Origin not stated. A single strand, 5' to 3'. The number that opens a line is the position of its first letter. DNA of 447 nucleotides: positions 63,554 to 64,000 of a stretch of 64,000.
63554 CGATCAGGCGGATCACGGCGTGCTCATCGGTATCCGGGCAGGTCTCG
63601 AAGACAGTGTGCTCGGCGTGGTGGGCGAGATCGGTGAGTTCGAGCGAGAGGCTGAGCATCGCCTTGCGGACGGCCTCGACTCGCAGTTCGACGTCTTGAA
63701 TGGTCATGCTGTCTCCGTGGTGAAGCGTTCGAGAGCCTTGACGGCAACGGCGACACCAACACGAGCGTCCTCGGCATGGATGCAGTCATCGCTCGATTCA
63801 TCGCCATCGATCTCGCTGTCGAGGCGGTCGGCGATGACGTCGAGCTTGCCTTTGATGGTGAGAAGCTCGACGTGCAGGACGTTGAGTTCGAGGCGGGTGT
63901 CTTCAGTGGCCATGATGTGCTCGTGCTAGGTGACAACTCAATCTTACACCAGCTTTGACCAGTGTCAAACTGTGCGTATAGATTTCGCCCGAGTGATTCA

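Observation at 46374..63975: Family of five near-identical sigma70-like early promoters with an embedded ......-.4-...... operator, plus a diverged sixth copy at the recombinase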

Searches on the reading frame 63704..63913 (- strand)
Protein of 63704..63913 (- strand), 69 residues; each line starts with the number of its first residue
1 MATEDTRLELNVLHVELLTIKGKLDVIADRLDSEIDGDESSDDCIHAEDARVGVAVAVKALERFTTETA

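Call 19: find_encoding_contigs(protein=window:63704-63913:-, flank=10000, max_places=4)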
Protein window:63704-63913:- (69 aa): 1 contig read that carries it; 1 place shown.
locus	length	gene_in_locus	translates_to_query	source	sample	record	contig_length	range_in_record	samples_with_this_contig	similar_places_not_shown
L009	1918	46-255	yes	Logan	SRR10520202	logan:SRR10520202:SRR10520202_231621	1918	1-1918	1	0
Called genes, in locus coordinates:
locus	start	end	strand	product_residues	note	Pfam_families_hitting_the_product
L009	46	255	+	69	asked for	-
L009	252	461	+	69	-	-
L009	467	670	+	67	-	-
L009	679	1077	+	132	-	-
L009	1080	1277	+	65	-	-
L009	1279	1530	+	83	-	-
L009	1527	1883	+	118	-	PF10686:YAcAr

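Call 30: search_protein_families(library=phrogs, proteins=[window:63704-63913:-], max_evalue=0.01)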
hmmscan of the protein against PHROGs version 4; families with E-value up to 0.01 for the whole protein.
window:63704-63913:- (69 aa): 0 families
